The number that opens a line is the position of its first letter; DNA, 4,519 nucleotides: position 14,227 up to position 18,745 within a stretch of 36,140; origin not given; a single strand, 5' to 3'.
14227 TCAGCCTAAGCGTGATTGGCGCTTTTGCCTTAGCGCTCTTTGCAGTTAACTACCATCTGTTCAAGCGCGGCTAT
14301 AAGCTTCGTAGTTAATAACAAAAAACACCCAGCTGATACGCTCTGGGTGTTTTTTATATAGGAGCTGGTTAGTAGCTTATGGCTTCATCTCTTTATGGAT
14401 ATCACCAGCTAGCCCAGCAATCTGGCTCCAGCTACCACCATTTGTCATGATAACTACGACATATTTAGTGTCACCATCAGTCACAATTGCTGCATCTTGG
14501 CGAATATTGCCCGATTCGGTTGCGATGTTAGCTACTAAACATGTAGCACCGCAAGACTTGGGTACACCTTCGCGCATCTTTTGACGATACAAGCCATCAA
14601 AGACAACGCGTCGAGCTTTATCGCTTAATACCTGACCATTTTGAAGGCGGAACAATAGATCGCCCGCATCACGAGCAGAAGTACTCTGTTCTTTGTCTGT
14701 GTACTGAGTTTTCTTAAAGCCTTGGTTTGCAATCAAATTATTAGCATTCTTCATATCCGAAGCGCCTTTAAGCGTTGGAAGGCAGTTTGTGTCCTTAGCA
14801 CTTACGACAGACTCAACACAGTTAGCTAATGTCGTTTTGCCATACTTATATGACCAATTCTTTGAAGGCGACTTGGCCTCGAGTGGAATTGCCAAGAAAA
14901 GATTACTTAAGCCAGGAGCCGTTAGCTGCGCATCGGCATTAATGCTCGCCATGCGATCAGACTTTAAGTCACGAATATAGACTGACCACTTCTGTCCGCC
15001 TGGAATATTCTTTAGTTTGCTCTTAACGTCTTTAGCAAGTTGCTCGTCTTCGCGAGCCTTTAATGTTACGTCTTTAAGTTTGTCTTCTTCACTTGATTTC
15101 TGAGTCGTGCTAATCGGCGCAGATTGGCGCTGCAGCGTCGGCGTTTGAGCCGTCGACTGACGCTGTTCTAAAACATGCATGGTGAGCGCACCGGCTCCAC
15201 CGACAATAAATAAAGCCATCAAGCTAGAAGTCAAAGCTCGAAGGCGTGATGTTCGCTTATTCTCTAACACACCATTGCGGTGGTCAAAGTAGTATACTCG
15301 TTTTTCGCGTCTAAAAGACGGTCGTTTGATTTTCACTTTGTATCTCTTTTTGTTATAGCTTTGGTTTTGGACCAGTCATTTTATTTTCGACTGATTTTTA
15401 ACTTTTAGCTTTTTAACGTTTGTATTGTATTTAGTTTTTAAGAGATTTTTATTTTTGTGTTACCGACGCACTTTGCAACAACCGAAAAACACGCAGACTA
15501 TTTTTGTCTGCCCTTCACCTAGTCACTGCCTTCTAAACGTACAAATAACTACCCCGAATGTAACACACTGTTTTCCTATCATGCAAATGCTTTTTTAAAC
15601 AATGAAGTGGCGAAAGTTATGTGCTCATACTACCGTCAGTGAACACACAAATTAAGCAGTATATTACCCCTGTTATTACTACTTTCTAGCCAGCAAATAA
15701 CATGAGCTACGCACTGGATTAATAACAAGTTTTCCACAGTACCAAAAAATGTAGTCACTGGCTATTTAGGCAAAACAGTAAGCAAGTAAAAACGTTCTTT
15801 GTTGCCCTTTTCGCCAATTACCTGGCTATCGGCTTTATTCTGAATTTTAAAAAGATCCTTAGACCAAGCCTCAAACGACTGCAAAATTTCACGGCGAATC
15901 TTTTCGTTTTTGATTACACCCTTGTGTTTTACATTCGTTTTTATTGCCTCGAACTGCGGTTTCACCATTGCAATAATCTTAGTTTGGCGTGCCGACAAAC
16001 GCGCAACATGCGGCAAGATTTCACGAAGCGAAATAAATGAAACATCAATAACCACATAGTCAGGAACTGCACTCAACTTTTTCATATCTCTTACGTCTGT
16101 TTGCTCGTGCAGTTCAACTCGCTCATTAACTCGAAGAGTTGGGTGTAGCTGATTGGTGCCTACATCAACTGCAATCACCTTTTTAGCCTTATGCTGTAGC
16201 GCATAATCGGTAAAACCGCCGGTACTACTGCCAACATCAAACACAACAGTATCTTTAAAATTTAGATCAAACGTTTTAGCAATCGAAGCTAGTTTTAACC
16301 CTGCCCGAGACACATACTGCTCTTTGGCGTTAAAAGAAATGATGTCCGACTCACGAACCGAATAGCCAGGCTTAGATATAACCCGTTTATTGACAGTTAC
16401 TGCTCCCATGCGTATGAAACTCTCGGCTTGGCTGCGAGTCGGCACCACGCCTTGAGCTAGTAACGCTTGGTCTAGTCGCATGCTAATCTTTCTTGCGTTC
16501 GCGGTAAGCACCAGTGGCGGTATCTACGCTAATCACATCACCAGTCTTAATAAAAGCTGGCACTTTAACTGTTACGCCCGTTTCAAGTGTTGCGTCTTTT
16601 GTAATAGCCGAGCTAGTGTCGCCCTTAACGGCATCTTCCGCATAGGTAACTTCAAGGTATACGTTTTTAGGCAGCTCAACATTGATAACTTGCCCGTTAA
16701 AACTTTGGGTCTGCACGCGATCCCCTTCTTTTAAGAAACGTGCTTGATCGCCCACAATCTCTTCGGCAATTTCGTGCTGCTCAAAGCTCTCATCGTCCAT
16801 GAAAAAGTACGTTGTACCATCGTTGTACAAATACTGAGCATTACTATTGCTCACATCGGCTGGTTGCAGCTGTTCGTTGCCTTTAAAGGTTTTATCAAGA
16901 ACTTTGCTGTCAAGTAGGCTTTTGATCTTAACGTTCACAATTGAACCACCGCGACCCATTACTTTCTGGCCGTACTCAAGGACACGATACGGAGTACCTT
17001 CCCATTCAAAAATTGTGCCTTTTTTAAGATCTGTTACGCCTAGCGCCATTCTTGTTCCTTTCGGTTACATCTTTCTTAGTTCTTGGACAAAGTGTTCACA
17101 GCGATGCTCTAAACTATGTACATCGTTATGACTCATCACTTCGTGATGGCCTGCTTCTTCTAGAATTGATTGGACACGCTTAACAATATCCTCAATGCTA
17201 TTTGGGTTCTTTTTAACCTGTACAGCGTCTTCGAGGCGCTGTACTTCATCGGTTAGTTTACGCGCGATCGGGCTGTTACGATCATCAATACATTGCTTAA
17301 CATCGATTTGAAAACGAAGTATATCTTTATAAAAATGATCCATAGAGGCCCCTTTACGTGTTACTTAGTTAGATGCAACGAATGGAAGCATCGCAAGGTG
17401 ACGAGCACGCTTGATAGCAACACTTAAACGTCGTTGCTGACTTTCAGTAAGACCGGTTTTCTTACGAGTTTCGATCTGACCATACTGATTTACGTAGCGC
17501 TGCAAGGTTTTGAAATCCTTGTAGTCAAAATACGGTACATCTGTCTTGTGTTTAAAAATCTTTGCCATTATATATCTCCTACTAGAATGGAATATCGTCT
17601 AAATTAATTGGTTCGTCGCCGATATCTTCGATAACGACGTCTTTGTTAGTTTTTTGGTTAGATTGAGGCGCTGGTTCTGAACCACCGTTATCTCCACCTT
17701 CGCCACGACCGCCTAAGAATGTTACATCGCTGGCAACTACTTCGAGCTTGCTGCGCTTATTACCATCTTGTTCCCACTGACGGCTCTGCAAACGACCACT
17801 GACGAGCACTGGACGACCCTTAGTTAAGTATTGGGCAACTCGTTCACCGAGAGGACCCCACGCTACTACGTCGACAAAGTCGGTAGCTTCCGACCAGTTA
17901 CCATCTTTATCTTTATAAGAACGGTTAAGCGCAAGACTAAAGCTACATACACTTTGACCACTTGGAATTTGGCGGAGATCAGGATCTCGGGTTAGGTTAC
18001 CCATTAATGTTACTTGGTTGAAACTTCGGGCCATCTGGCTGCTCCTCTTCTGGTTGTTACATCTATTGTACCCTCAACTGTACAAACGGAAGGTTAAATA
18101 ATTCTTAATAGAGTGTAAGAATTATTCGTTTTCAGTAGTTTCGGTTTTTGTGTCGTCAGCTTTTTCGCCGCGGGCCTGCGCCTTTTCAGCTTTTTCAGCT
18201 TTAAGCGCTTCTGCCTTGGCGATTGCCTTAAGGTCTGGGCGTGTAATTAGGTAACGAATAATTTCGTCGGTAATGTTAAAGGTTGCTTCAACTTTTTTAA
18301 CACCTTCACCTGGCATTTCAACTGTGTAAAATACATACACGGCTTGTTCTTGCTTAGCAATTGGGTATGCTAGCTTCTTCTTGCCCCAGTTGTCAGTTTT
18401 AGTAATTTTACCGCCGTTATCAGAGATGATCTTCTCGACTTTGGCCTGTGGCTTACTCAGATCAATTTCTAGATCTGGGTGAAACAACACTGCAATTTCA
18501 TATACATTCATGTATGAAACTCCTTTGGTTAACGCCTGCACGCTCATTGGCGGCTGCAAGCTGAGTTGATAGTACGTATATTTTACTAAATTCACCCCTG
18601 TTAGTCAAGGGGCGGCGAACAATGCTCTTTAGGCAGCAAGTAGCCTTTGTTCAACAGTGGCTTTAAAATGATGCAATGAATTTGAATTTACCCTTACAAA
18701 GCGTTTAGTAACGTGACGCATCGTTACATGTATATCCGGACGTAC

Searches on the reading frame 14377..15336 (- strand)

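Call 13: search_protein_families(library=pfam, proteins=[window:14377-15336:-], max_evalue=0.01)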
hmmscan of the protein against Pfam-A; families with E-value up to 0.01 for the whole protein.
window:14377-15336:- (319 aa): 2 families
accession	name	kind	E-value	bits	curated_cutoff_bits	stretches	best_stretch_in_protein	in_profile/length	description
PF13354.11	Beta-lactamase2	-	2.2e-15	57.1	22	1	168-298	73-214/214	Beta-lactamase enzyme family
PF10779.14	XhlA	-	0.0032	18.1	34.7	1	77-118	11-51/67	Haemolysin XhlA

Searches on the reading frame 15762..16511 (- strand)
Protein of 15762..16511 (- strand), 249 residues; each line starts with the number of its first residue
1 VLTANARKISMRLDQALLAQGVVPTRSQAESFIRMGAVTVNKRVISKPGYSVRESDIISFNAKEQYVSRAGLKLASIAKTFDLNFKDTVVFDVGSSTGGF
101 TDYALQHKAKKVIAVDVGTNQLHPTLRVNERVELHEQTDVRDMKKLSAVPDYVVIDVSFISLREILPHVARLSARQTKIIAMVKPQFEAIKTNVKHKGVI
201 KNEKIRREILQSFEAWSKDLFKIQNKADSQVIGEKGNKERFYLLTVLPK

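Call 13: search_protein_families(library=pfam, proteins=[window:15762-16511:-], max_evalue=0.01)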
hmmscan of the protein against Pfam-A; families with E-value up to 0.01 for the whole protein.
window:15762-16511:- (249 aa): 6 families
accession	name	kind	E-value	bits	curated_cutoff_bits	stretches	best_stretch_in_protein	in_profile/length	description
PF01728.25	FtsJ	-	3.3e-37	128.6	24.1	1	66-242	1-177/181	FtsJ-like methyltransferase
PF01479.30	S4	-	1.3e-13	50.8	22.8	1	11-58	1-48/48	S4 domain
PF13275.11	S4_2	-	5.6e-05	23.4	24.6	1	11-64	8-61/65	S4 domain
PF22421.1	SYY_C-terminal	-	0.00032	21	27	1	6-58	14-66/83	Tyrosine--tRNA ligase SYY-like C-terminal domain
PF13649.12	Methyltransf_25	-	0.0037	18.4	27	1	90-155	1-70/97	Methyltransferase domain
PF13489.12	Methyltransf_23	-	0.0065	16.7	27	1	76-186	12-111/164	Methyltransferase domain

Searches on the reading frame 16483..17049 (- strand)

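Call 13: search_protein_families(library=pfam, proteins=[window:16483-17049:-], max_evalue=0.01)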
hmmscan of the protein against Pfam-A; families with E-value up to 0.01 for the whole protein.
window:16483-17049:- (188 aa): 3 families
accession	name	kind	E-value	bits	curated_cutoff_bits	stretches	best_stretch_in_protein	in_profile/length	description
PF09285.17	Elong-fact-P_C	-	7.7e-24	83.6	25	1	130-185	1-56/56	Elongation factor P, C-terminal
PF01132.26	EFP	-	7.9e-21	74.2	27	1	70-122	2-54/54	Elongation factor P (EF-P) OB domain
PF08207.18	EFP_N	-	1.3e-15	57.5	23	1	6-61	3-58/58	Elongation factor P (EF-P) KOW-like domain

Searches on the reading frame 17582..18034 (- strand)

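Call 13: search_protein_families(library=pfam, proteins=[window:17582-18034:-], max_evalue=0.01)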
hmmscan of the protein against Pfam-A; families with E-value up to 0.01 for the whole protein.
window:17582-18034:- (150 aa): 3 families
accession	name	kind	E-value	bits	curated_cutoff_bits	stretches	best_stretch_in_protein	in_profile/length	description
PF00436.31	SSB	-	2.6e-36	124.3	26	1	5-107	1-104/104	Single-strand binding protein family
PF01336.31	tRNA_anti-codon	-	0.00024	21.4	27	1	51-105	26-73/75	OB-fold nucleic acid binding domain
PF22657.2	SSB_1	-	0.0031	18.1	27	1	6-86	1-79/91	Another single-strand binding protein family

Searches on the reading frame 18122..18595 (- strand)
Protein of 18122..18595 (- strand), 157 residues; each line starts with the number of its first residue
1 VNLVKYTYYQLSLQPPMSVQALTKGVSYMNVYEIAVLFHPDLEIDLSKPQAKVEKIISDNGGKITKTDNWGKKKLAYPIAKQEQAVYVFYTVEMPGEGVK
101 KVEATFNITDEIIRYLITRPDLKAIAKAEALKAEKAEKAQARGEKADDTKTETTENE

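Call 13: search_protein_families(library=pfam, proteins=[window:18122-18595:-], max_evalue=0.01)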
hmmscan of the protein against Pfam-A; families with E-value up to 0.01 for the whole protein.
window:18122-18595:- (157 aa): 1 family
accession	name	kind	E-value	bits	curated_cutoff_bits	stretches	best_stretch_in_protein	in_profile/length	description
PF01250.22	Ribosomal_S6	-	4.6e-25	88.1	27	1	32-119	2-90/90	Ribosomal protein S6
